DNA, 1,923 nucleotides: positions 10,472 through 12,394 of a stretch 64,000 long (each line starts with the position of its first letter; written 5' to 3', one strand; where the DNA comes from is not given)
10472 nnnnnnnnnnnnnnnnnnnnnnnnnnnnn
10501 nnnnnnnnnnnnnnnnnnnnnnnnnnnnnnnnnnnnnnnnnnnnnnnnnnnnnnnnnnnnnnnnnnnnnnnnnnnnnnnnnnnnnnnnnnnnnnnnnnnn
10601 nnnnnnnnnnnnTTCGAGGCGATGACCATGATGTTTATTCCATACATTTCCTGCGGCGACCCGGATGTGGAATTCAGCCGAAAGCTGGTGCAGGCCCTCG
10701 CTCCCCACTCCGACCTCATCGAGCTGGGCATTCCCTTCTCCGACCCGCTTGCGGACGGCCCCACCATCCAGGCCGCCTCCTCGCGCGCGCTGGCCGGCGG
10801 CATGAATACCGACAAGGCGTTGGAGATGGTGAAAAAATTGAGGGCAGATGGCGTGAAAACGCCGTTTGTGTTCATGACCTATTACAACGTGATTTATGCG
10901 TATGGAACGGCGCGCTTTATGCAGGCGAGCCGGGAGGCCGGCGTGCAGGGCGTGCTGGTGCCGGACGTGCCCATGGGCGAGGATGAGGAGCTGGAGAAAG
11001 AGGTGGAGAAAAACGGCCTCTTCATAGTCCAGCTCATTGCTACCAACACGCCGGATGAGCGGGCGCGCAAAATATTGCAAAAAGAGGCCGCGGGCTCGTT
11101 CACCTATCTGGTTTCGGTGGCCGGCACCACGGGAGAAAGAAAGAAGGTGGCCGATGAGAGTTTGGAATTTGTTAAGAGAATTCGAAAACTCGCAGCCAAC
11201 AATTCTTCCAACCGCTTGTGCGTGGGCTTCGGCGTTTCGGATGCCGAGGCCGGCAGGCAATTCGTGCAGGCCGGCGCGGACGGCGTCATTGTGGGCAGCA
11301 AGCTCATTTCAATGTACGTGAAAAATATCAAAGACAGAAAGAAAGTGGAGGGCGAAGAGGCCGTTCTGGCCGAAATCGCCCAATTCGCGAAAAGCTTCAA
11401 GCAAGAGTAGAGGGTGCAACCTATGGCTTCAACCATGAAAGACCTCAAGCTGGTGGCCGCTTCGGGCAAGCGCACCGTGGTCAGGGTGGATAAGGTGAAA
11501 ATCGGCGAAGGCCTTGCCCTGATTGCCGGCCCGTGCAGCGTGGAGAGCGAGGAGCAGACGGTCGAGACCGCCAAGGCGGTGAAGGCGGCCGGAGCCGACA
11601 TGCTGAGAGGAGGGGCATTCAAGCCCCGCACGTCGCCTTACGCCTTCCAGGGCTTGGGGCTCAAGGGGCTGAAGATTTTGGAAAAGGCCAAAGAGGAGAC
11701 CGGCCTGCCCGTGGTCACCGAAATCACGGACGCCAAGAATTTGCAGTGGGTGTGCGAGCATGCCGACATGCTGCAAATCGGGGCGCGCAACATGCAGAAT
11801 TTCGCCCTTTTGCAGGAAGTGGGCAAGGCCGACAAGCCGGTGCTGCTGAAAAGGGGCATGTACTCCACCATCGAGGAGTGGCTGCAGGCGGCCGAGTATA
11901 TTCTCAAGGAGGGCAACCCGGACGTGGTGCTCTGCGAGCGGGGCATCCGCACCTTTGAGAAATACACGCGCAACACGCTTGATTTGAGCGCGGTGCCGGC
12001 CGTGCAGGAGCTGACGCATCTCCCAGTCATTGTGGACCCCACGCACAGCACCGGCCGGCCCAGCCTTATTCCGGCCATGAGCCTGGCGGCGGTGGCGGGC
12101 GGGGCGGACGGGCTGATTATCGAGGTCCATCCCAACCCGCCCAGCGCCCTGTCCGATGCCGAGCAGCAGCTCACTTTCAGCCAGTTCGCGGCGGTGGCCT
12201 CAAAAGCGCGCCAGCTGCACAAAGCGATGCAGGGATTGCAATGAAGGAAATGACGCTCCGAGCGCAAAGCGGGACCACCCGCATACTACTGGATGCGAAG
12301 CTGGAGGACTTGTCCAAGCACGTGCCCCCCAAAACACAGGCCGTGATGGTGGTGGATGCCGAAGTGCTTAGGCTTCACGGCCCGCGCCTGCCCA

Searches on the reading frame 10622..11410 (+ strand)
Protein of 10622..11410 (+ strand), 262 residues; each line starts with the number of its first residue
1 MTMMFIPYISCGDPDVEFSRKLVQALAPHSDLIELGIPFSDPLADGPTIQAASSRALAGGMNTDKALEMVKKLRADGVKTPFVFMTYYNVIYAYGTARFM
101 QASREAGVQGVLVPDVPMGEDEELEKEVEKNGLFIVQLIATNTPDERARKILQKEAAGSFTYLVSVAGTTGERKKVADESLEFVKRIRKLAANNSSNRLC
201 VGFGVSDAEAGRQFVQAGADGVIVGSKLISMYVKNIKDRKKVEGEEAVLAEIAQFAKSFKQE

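Call 54: search_protein_families(library=pfam, proteins=[window:10622-11410:+], max_evalue=0.001)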
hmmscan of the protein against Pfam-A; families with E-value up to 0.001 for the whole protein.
window:10622-11410:+ (262 aa): 1 family
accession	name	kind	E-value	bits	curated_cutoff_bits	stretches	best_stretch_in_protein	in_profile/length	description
PF00290.26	Trp_syntA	-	2.7e-76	256.4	27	1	4-250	11-251/259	Tryptophan synthase alpha chain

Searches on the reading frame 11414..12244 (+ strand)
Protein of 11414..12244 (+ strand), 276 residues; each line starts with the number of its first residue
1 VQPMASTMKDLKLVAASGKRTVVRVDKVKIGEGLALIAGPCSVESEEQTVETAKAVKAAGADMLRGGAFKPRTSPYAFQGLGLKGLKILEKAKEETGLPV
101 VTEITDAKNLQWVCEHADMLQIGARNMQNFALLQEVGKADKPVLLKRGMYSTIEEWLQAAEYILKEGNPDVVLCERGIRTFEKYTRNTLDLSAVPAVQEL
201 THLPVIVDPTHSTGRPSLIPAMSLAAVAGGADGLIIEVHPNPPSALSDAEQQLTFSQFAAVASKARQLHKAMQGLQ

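Call 54: search_protein_families(library=pfam, proteins=[window:11414-12244:+], max_evalue=0.001)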
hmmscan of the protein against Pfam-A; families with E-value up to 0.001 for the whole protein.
window:11414-12244:+ (276 aa): 2 families
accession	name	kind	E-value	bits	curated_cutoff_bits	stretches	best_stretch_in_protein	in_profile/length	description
PF00793.26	DAHP_synth_1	-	2e-85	286.4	25.5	1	23-273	4-269/270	DAHP synthetase I family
PF03102.20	NeuB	-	4.4e-08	33.3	22.1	1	86-273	58-237/241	NeuB family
